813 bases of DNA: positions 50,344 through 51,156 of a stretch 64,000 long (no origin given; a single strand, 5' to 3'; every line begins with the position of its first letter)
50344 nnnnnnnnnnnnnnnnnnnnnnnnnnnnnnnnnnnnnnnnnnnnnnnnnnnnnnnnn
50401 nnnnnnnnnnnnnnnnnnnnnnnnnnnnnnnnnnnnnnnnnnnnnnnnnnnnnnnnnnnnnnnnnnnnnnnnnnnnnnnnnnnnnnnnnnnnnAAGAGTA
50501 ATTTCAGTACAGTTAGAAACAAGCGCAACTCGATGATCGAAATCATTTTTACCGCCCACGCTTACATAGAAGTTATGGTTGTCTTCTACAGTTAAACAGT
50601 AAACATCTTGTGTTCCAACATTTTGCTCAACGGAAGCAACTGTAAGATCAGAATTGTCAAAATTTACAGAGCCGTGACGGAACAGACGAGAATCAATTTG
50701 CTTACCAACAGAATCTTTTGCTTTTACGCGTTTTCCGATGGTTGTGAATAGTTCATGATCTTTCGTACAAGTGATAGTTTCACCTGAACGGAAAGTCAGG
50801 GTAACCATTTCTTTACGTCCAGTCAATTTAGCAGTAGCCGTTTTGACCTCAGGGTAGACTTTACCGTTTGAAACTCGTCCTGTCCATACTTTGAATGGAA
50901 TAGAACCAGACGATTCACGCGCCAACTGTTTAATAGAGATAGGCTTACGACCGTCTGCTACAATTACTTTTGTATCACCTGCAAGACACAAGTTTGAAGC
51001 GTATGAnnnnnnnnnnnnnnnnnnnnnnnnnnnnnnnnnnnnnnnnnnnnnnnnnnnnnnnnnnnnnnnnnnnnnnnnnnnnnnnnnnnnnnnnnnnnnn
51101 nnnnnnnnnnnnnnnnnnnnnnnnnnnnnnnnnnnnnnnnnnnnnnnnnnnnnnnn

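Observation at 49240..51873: NrdA with a mini-intein at the thiyl-radical cysteine and a C-terminal glutaredoxin-like fusion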

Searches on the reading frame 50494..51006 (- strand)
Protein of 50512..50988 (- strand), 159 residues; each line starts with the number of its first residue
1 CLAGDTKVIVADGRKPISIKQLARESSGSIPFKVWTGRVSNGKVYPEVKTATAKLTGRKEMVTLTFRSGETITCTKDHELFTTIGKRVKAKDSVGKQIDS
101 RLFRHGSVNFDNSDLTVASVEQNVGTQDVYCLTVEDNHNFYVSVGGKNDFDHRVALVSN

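Call 20: find_homologous_proteins(query=window:50512-50988:-, max_evalue=0.001)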
Query seq(159 aa): 17 candidates shared short words with the query, none scored E <= 0.001.

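Call 22: search_dna_similar(query=window:50512-50988:-, collection=phages, mode=protein, max_evalue=0.01, max_rows=40)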
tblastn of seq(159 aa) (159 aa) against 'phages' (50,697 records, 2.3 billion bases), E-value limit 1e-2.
Records with a match: 44; places in all: 44; records where one place covers at least 80% of the query: 14.
Best place of each record, by identity: 60-80% 1; <60% 43.
By first word of the organism name: Dickeya 18; Nodularia 8; Salmonella 4; Vibrio 4; Sphingomonas 2; Planktothrix 2; Synechococcus 2; uncultured 2; Acinetobacter 1; Bacillus 1.
By host as written in the record: Dickeya solani 10; Salmonella enterica subsp. enterica serovar Enteritidis PT1 4; Pectobacterium sp. and Dickeya sp. 3; Nodularia spumigena kac68 3; Nodularia spumigena KAC65 3; Sphingomonas paucimobilis, Felix d'Herelle Reference Center for Phages host ... 2; Planktothrix agardhii HAB637 2; Dickeya solani DSM28711 2; and 10 more.
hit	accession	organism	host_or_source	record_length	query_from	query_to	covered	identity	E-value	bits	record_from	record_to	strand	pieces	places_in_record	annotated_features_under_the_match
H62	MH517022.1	Acinetobacter phage SH-Ab 15599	Acinetobacter baumannii 15599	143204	1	159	100%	64.2%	1e-62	213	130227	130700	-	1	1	ribonucleotide-diphosphate reductase subunit alpha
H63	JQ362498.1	Sphingomonas phage PAU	Sphingomonas paucimobilis, Felix ...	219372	1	159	100%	30.7%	2e-7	55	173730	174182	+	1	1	246: gp246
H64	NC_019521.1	Sphingomonas phage PAU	Sphingomonas paucimobilis, Felix ...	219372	1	159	100%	30.7%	2e-7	55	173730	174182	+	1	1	246: ribonucleotide reductase large subunit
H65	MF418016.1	Bacillus phage vB_BceM-HSE3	Bacillus cereus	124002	1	142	89%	30.1%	3e-4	46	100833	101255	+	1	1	ATP-dependent helicase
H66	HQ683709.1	Planktothrix phage PaV-LD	Planktothrix agardhii HAB637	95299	1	140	88%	30.2%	5e-4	45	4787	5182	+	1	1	replicative DNA helicase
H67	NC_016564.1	Planktothrix phage PaV-LD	Planktothrix agardhii HAB637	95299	1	140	88%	30.2%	5e-4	45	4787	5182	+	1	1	DnaB-like replicative helicase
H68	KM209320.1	Dickeya phage phiDP23.1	Pectobacterium sp. and Dickeya sp.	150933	1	98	62%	38.1%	1e-11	67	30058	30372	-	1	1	nrdA: ribonucleoside-diphosphate reductase 1 subunit alpha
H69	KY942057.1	Dickeya phage XF4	Dickeya solani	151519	1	98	62%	38.1%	1e-11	67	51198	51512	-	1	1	putative ribonucleoside-diphosphate reductase subunit alpha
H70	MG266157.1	Dickeya phage PP35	Dickeya solani F012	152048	1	98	62%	38.1%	1e-11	67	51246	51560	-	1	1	putative ribonucleoside-diphosphate reductase subunit alpha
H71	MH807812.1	Dickeya phage Kamild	Dickeya solani DSM28711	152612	1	98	62%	38.1%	1e-11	67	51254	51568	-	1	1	ribonucleoside-diphosphate reductase, alpha subunit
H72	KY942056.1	Dickeya phage JA15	Dickeya solani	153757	1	98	62%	38.1%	1e-11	67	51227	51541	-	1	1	putative ribonucleoside-diphosphate reductase subunit alpha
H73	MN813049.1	Dickeya phage Ds9CZ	Dickeya solani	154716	1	98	62%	38.1%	1e-11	67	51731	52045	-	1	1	ribonucleotide reductase of class Ia (aerobic), alpha subunit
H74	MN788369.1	Dickeya phage Ds3CZ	Dickeya solani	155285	1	98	62%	38.1%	1e-11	67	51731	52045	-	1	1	ribonucleotide reductase of class Ia (aerobic), alpha subunit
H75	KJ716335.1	Dickeya phage RC-2014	Dickeya sp.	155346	1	98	62%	38.1%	1e-11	67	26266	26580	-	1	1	ribonucleoside-diphosphate reductase, alpha subunit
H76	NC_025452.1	Dickeya phage RC-2014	Dickeya sp.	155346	1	98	62%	38.1%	1e-11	67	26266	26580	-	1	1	NrdA-like aerobic NDP reductase large subunit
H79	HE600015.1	Dickeya phage vB-DsoM-LIMEstone1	Dickeya solani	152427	1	98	62%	38.1%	1e-11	67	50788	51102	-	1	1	nrdA: putative ribonucleoside-diphosphate reductase subunit alpha NrdA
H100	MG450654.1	Synechococcus phage S-CBWM1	Synechococcus sp. CBW1002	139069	1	95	60%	34.3%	2e-7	55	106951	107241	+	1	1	ribonucleoside-diphosphate reductase alpha subunit | similar to ribonucleoside-diphosphate reductase alpha subunit | similar to intein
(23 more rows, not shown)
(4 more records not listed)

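Call 24: get_annotated_region(hit=H100, flank=4000)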
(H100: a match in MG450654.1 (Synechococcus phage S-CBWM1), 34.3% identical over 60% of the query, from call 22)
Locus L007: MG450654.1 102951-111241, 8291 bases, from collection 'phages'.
description: Synechococcus phage S-CBWM1, complete genome.
organism: Synechococcus phage S-CBWM1 (NCBI taxid 2053653)
taxonomy: Viruses; Duplodnaviria; Heunggongvirae; Uroviricota; Caudoviricetes; Aokuangvirus; Aokuangvirus SCBWM1
host: Synechococcus sp. CBW1002; source: -; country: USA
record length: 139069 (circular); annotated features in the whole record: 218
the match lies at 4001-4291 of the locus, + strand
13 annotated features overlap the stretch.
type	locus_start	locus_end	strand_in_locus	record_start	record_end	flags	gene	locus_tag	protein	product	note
CDS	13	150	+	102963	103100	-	-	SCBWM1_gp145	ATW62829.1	putative high light inducible protein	-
CDS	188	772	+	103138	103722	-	-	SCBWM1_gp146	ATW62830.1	hypothetical protein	hypothetical protein S-CBWM1-gp146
CDS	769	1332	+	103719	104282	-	-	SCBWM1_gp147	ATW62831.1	hypothetical protein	hypothetical protein S-CBWM1-gp147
CDS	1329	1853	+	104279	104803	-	-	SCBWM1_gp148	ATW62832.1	hypothetical protein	hypothetical protein S-CBWM1-gp148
CDS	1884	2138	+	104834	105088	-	-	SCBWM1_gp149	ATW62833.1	hypothetical protein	hypothetical protein S-CBWM1-gp149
CDS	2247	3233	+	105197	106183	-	-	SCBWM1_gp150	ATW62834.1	ribonucleotide diphosphate reductase beta subunit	-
CDS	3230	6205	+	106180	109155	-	-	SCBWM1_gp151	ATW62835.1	ribonucleoside-diphosphate reductase alpha subunit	-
misc_feature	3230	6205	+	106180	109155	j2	-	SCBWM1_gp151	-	-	similar to ribonucleoside-diphosphate reductase alpha subunit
misc_feature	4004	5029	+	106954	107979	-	-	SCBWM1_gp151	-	-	similar to intein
CDS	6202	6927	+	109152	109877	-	-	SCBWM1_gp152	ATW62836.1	putative RNA polymerase sigma-70 factor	-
CDS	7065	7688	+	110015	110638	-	-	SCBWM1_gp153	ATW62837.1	hypothetical protein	hypothetical protein S-CBWM1-gp153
CDS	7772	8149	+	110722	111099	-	-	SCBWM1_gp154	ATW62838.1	small heat shock protein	-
CDS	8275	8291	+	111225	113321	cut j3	-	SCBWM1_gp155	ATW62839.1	PsbA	-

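Call 25: get_annotated_region(hit=H63, flank=3000)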
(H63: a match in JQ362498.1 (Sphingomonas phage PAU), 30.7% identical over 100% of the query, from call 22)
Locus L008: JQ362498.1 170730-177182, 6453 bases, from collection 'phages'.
description: Sphingomonas phage PAU, complete genome.
organism: Sphingomonas phage PAU (NCBI taxid 1150991)
taxonomy: Viruses; Duplodnaviria; Heunggongvirae; Uroviricota; Caudoviricetes
host: Sphingomonas paucimobilis, Felix d'Herelle Reference Center for Phages host #1398; source: silkworms; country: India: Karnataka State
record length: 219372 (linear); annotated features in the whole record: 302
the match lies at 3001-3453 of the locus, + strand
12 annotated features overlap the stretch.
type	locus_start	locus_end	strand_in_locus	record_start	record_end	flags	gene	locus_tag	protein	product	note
CDS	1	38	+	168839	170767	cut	239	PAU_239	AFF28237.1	gp239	DNA helicase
CDS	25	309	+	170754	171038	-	240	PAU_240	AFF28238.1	gp240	-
CDS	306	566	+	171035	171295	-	241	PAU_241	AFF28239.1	gp241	-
CDS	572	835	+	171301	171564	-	242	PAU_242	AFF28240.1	gp242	-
CDS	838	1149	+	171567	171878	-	243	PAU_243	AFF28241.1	gp243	-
CDS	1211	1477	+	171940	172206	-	244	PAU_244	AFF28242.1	gp244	NrdH-like redoxin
CDS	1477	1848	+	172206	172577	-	245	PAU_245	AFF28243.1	gp245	NrdI-like ribonucleotide reductase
CDS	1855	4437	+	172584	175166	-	246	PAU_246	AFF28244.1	gp246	NrdE-like ribonucleoside reductase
CDS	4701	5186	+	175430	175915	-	247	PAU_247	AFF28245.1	gp247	-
CDS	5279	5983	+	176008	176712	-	248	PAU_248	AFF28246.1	gp248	-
CDS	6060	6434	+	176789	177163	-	249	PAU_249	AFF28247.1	gp249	-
CDS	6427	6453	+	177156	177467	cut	250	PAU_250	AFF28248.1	gp250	-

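Call 26: get_annotated_region(hit=H79, flank=3500)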
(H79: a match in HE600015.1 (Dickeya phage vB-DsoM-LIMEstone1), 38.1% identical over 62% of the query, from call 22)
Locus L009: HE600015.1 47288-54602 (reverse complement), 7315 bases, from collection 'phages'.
description: Dickeya phage vB_DsoM_LIMEstone1 complete genome.
organism: Dickeya phage vB-DsoM-LIMEstone1 (NCBI taxid 2678590)
taxonomy: Viruses; Duplodnaviria; Heunggongvirae; Uroviricota; Caudoviricetes; Ackermannviridae; Aglimvirinae; Limestonevirus; Limestonevirus limestone
host: Dickeya solani; source: soil from potato trial field; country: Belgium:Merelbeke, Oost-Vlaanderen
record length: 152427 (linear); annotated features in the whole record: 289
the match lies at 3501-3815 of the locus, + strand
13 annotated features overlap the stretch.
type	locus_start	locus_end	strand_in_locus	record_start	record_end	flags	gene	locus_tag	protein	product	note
CDS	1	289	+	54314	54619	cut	-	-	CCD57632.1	hypothetical protein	ORF071; putative coiled coil present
regulatory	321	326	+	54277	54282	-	-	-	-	minus_10_signal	putative late promoter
regulatory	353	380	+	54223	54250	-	-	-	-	terminator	putative factor-independent terminator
CDS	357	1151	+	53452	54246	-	-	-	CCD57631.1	putative endolysin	ORF070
regulatory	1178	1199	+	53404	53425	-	-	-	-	terminator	putative factor-independent terminator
CDS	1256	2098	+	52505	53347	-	phoH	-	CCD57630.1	putative PhoH-like phosphate starvation-inducible protein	ORF069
CDS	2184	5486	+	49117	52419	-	nrdA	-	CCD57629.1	putative ribonucleoside-diphosphate reductase subunit alpha NrdA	ORF068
regulatory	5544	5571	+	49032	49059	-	-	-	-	terminator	putative factor-independent terminator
CDS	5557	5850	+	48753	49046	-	-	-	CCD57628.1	hypothetical protein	ORF067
CDS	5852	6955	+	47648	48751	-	nrdB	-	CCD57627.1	putative ribonucleoside-diphosphate reductase subunit beta NrdB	ORF066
CDS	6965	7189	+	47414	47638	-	-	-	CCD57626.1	putative glutaredoxin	ORF065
regulatory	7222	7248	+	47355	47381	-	-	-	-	terminator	putative factor-independent terminator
CDS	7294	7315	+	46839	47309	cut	-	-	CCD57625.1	hypothetical protein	ORF064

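Call 35: search_protein_families(library=pfam, proteins=[L007:3230-6202:+, L009:2184-5483:+, L008:1855-4434:+], max_evalue=0.01)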
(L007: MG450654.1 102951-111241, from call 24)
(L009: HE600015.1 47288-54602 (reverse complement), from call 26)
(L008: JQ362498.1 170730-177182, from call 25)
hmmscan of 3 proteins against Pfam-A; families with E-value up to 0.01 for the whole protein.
L007:3230-6202:+ (991 aa): 6 families
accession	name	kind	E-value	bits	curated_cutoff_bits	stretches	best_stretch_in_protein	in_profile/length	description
PF02867.20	Ribonuc_red_lgC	-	2.1e-88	297.7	23.9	3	82-216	2-134/523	Ribonucleotide reductase, barrel domain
PF00462.30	Glutaredoxin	-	6.4e-11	42.7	22.9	1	902-957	1-59/60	Glutaredoxin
PF14890.11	Intein_splicing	-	2.5e-09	37.6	35.8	1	267-582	3-147/155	Intein splicing domain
PF13392.12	HNH_3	-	3.9e-05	23.6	24.8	1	383-421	5-44/46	HNH endonuclease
PF01844.29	HNH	-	0.0079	16.8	21.4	0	395-426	12-46/47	HNH endonuclease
PF00317.26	Ribonuc_red_lgN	-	0.0094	16.4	28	0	14-77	6-76/77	Ribonucleotide reductase, all-alpha domain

L009:2184-5483:+ (1100 aa): 4 families
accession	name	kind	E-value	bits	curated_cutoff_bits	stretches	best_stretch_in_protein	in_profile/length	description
PF02867.20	Ribonuc_red_lgC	-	3.3e-106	356.4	23.9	1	223-1075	1-522/523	Ribonucleotide reductase, barrel domain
PF00317.26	Ribonuc_red_lgN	-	9.8e-16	58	28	1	140-219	3-76/77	Ribonucleotide reductase, all-alpha domain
PF03477.21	ATP-cone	-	1.4e-13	51.7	25.8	1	2-88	1-87/88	ATP cone domain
PF14890.11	Intein_splicing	-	3.8e-08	33.7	35.8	1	450-763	4-148/155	Intein splicing domain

L008:1855-4434:+ (860 aa): 6 families
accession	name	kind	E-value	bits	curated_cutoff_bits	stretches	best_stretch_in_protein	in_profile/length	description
PF02867.20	Ribonuc_red_lgC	-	9e-144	480.4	23.9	1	169-845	1-523/523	Ribonucleotide reductase, barrel domain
PF08343.15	RNR_N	-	3.8e-21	75.3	29.4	1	5-84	1-82/82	Ribonucleotide reductase N-terminal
PF00317.26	Ribonuc_red_lgN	-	1.7e-14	54.1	28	1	86-162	2-74/77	Ribonucleotide reductase, all-alpha domain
PF14890.11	Intein_splicing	-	4.3e-08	33.6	35.8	2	440-476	39-78/155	Intein splicing domain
PF21995.1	RNR-II_ins_dom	-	0.00096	19.8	27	1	202-233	71-102/107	B12-dependent ribonucleotide reductase, insertion domain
PF07591.16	PT-HINT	-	0.0029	18.3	27.7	1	454-533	50-136/137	Pretoxin HINT domain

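Call 65: search_protein_families(library=phrogs, proteins=[window:50512-50988:-], max_evalue=0.001)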
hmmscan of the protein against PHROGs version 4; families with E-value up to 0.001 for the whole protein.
seq(159 aa): 0 families

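Call 66: predict_structure(alignment_id=A3)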
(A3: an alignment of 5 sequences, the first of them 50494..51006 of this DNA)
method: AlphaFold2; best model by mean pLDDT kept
length: 171 residues; sequences in the alignment: 5
mean_pLDDT: 42.9   pTM: 0.42
mean pLDDT of the five models: 42.9, 40.9, 38.3, 36.0, 35.3
residues with pLDDT >= 90: 0; 70-90: 14; 50-70: 31; < 50: 126
segments of 3 or more residues with pLDDT < 50: 1-23, 41-53, 82-171
pLDDT, mean of each block of 10 residues (from residue 1): 35 42 56 67 44 61 62 67 36 37 36 28 26 33 35 36 30 28
secondary structure, 60 per line:
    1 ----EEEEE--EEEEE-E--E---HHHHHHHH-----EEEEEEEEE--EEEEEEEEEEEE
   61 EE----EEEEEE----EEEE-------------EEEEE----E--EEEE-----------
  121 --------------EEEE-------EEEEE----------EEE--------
elements in order: E5-9 E12-16 H25-32 E38-46 E49-62 E67-72 E77-80 E94-98 E106-109 E135-138 E146-150 E161-163

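Call 69: search_solved_structures(query=A4, max_evalue=0.01, show_alignments=2)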
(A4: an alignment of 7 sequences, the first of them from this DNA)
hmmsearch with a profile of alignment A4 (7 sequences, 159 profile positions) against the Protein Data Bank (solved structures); distinct sequences matched with E-value up to 0.01: 28.
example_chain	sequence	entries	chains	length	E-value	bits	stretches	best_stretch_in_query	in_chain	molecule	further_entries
7qil_A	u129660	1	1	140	1.1e-08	38.5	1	49-143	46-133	DnaE intein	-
1mi8_A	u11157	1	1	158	4.3e-08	36.5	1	2-141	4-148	DnaB intein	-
4o1r_A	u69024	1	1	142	9.1e-08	35.5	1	2-141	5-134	Replicative DNA helicase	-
6rpq_A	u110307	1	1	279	6.9e-07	32.6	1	40-141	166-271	Ubiquitin-like protein SMT3,1108aa long hypothetical cell division control protein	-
2keq_A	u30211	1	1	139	1.4e-06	31.6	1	40-142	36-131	DNA polymerase III alpha subunit, Nucleic acid binding OB-fold tRNA/helicase-type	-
4kl5_A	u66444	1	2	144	1.5e-06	31.6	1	40-142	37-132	DNA polymerase III, alpha subunit, Nucleic acid binding, OB-fold, tRNA/helicase-type chime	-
7cfv_A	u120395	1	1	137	8.5e-06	29.1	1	70-141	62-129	Spl DnaX mini-intein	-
5ol7_A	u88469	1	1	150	9.9e-06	28.9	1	40-99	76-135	DNA-directed DNA polymerase,DNA-directed DNA polymerase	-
5ol6_A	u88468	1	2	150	1.3e-05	28.5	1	40-99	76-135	Nucleic acid binding, OB-fold, tRNA/helicase-type,DNA-directed DNA polymerase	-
6frg_A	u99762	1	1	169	1.4e-05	28.4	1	2-141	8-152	Replicative DNA helicase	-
6frh_A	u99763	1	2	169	1.4e-05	28.4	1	2-141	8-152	Replicative DNA helicase,Replicative DNA helicase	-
2lcj_A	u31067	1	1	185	8.9e-05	25.8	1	1-89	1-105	Pab polC intein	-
8ubs_A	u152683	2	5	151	0.00012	25.4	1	7-141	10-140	NrdJ-1 | Nrdj-1 intein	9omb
9hth_A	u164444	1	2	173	0.00029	24.1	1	37-141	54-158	DNA-directed DNA polymerase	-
4kl6_A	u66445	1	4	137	0.00047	23.4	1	40-142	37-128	DNA-directed DNA polymerase,Nucleic acid binding, OB-fold, tRNA/helicase-type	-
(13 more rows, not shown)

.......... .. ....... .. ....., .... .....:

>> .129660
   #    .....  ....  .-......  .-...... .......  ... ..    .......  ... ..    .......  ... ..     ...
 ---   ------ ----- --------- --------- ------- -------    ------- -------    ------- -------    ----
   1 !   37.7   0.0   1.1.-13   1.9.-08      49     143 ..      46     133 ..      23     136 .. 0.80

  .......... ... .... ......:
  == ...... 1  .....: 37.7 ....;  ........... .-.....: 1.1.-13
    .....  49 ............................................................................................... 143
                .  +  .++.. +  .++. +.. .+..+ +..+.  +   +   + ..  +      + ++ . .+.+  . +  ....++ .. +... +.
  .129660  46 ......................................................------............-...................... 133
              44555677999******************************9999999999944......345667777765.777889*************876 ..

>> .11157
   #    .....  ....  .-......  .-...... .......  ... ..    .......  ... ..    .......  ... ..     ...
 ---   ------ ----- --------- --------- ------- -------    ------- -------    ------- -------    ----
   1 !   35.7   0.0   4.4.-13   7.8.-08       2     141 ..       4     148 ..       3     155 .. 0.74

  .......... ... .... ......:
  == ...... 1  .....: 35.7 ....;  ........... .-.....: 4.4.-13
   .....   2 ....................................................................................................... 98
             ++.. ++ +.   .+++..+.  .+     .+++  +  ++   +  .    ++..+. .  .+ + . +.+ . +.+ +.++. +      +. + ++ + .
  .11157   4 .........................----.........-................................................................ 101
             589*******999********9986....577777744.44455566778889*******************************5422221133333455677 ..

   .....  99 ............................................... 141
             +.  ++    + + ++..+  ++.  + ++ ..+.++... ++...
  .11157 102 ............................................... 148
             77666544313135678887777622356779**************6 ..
